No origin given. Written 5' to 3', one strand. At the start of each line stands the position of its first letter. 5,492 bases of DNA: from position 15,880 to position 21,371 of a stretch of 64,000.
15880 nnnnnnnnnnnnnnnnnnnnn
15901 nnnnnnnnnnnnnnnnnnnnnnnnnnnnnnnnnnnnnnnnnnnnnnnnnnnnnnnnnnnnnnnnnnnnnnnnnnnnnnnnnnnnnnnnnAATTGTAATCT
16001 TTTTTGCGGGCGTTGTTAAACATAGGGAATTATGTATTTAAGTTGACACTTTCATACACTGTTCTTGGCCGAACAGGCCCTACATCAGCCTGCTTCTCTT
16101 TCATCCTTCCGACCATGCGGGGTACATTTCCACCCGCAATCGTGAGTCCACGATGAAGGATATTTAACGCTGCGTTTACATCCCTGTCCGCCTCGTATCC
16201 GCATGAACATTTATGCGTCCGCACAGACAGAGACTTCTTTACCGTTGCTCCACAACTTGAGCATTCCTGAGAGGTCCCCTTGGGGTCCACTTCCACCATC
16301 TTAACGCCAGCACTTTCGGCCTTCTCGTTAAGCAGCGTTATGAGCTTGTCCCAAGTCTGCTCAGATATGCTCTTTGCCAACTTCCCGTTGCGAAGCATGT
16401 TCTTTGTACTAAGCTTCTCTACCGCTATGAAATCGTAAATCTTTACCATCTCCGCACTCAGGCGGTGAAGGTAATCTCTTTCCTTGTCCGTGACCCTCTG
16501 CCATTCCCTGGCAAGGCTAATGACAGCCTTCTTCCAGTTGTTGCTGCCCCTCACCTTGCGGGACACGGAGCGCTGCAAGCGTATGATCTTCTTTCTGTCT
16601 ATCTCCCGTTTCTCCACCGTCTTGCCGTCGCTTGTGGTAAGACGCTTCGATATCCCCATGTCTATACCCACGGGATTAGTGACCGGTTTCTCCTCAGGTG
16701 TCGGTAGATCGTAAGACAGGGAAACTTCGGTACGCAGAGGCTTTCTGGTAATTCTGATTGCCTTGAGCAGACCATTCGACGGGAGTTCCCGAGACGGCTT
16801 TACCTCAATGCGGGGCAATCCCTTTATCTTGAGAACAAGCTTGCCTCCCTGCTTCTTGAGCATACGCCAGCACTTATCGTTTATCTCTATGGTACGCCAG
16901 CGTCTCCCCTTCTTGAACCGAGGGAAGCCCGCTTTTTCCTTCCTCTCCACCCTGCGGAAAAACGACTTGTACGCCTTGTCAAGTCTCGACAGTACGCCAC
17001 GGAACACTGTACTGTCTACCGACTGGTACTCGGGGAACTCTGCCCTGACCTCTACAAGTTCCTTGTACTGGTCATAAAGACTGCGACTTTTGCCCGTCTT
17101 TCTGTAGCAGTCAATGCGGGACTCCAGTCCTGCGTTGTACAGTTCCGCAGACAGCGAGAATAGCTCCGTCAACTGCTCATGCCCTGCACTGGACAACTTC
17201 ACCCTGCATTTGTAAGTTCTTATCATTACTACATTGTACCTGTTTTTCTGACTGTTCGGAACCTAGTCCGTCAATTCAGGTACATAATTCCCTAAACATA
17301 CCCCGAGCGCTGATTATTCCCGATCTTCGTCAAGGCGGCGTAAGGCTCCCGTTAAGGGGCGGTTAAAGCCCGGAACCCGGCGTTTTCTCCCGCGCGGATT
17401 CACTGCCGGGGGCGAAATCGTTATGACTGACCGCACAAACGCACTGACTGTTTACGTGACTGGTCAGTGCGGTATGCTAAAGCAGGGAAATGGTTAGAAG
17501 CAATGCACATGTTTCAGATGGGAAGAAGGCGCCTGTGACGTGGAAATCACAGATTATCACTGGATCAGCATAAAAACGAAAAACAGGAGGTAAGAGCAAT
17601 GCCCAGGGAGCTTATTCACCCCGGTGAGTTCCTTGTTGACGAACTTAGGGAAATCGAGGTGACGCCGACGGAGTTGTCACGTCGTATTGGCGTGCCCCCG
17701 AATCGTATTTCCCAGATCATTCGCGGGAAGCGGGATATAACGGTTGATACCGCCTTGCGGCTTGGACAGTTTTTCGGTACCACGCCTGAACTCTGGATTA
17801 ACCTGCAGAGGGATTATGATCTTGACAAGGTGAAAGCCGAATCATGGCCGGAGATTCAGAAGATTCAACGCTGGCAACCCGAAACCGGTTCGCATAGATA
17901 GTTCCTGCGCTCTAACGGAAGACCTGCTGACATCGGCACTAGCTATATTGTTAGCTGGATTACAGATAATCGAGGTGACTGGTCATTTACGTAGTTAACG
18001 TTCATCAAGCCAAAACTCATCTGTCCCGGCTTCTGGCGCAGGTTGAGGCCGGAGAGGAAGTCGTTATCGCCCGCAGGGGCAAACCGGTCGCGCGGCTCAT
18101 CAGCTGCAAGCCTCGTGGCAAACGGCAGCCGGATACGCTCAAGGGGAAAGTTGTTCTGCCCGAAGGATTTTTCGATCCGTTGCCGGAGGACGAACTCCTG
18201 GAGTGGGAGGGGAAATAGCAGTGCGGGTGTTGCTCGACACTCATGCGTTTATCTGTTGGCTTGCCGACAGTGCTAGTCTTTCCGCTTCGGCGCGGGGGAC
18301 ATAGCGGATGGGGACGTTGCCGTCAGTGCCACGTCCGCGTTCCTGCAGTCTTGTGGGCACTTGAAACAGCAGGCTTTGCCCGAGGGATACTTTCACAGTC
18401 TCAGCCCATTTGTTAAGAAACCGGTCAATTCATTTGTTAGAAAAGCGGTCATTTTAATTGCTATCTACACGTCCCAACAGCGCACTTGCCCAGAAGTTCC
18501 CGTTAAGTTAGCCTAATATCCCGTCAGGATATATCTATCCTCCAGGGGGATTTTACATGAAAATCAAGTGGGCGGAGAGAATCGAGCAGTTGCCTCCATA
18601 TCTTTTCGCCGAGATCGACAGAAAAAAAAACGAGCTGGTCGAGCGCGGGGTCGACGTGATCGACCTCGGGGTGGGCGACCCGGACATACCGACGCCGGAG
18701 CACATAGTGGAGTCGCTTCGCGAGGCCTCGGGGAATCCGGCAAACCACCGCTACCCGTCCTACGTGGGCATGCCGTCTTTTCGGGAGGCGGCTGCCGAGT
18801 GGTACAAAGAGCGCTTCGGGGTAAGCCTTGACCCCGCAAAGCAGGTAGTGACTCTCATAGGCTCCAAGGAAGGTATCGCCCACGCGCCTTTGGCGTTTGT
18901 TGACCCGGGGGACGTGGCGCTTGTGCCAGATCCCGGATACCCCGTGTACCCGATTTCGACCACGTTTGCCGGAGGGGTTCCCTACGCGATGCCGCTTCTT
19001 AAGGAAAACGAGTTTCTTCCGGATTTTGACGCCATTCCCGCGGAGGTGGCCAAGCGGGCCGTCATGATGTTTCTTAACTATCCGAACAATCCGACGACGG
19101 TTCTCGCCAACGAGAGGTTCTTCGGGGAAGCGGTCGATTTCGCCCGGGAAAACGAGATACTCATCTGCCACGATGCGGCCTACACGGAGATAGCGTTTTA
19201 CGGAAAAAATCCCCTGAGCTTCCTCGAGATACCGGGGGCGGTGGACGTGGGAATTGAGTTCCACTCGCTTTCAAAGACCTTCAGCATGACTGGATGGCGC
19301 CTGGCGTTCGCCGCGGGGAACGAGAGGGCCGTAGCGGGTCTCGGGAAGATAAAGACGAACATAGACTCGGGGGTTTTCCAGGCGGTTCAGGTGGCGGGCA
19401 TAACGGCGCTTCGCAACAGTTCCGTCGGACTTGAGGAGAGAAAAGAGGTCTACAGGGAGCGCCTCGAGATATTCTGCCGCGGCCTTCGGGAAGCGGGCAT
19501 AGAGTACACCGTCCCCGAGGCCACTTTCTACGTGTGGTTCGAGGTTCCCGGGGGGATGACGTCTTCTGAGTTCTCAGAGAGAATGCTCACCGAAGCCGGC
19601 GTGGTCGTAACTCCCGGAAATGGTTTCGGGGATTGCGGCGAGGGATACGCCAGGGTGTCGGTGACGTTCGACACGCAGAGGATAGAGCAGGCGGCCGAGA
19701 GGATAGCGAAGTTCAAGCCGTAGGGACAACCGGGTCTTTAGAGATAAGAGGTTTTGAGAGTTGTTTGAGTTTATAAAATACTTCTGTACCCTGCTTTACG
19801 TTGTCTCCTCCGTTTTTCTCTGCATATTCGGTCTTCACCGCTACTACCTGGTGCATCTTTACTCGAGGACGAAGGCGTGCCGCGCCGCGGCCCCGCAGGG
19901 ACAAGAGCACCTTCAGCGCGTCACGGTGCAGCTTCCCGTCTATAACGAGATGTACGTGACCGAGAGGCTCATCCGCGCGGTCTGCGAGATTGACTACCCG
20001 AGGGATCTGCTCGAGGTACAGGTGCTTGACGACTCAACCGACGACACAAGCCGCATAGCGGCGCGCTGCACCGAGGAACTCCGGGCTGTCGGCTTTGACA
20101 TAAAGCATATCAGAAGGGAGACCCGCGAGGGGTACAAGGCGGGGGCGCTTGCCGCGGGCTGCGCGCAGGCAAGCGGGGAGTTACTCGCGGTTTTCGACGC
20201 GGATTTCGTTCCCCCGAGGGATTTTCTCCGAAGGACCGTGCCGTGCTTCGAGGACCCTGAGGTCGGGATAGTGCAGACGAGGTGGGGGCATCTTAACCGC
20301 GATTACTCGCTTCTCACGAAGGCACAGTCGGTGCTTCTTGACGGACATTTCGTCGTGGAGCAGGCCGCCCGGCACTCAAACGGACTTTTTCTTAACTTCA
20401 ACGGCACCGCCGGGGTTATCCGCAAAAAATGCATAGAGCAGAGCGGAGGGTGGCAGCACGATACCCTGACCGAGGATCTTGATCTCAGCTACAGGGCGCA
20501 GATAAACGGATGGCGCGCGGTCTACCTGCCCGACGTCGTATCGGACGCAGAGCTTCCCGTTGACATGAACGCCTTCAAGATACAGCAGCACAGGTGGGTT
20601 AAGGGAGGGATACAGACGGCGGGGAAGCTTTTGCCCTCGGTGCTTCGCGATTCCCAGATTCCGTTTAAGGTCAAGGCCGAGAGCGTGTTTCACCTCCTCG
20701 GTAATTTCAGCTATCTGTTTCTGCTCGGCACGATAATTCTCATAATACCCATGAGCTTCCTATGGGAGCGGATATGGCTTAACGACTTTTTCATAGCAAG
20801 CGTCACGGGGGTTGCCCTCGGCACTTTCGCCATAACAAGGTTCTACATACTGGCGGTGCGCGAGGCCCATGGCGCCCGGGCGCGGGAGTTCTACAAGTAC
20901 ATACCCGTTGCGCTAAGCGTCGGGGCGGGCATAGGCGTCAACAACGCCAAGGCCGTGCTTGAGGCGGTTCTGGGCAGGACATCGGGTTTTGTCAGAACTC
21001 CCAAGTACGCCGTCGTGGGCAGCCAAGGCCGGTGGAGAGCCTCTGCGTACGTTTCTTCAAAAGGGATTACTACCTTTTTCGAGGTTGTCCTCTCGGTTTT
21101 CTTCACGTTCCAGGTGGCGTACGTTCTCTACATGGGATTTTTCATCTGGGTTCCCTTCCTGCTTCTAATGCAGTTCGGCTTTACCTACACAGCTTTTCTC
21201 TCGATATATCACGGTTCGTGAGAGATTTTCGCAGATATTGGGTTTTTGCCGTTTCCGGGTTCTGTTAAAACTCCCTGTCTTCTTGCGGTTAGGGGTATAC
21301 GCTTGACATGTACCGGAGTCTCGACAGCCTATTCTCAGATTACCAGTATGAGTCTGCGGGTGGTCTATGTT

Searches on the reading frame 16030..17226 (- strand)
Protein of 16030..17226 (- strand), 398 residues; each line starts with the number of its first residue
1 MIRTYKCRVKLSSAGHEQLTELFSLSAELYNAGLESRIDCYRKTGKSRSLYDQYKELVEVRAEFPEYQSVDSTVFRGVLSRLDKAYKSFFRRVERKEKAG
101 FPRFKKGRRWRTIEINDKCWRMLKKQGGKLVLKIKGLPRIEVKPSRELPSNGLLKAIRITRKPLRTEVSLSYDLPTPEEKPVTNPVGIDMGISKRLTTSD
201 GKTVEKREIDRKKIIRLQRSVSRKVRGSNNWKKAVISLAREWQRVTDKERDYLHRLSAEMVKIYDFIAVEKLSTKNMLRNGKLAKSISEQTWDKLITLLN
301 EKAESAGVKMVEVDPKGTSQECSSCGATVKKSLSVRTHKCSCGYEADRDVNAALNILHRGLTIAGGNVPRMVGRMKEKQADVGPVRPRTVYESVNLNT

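Call 46: search_protein_families(library=pfam, proteins=[window:16030-17226:-], max_evalue=0.001)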
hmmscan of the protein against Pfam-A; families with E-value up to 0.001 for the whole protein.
window:16030-17226:- (398 aa): 2 families
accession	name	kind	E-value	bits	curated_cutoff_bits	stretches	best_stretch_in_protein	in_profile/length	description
PF07282.18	Cas12f1-like_TNB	-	5.7e-23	81.3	26.3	1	292-356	1-60/60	Cas12f1-like, TNB domain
PF01385.25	OrfB_IS605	-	9e-17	61.8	30.5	1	171-280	3-119/120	Probable transposase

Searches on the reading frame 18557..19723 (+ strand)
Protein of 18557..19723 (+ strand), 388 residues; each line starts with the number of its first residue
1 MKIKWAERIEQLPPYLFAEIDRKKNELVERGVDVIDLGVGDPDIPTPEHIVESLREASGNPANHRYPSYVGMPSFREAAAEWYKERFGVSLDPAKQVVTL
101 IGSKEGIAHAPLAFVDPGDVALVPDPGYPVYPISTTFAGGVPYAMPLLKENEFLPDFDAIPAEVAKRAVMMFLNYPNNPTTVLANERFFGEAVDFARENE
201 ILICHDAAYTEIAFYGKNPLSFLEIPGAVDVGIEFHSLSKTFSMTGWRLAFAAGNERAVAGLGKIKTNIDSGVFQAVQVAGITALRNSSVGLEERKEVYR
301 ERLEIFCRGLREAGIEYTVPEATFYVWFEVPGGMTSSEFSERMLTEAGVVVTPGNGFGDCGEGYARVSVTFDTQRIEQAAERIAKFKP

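Call 46: search_protein_families(library=pfam, proteins=[window:18557-19723:+], max_evalue=0.001)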
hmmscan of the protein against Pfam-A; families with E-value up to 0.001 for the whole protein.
window:18557-19723:+ (388 aa): 1 family
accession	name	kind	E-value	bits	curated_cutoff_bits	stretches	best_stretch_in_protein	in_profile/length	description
PF00155.27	Aminotran_1_2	-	7.1e-62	210.1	19.7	1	33-383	2-361/361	Aminotransferase class I and II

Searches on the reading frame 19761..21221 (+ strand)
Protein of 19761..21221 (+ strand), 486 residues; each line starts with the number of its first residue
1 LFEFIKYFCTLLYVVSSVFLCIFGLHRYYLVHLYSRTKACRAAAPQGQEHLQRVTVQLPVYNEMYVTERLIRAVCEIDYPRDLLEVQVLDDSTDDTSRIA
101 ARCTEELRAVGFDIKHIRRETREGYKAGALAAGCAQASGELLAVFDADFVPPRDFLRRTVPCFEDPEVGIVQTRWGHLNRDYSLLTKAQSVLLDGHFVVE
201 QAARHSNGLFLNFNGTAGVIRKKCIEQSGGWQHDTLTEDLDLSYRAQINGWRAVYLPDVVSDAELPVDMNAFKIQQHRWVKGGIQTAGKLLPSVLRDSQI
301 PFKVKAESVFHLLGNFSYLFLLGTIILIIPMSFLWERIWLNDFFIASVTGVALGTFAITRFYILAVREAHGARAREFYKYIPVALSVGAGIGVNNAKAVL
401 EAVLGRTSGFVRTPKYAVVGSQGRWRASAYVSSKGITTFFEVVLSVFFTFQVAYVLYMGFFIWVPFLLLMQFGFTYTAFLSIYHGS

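Call 46: search_protein_families(library=pfam, proteins=[window:19761-21221:+], max_evalue=0.001)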
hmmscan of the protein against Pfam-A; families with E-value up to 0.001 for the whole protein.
window:19761-21221:+ (486 aa): 4 families
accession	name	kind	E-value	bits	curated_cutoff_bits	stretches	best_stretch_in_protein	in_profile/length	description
PF13641.12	Glyco_tranf_2_3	-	6e-26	92.3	27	1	53-282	2-230/230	Glycosyltransferase like family 2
PF13632.12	Glyco_trans_2_3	-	4.7e-20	72.7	27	1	144-331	4-157/198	Glycosyl transferase family group 2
PF00535.33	Glycos_transf_2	-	1.5e-17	64.5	23.3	1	56-188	2-128/168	Glycosyl transferase family 2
PF13506.12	Glyco_transf_21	-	4.4e-10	39.7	21.7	1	116-280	8-173/174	Glycosyl transferase family 21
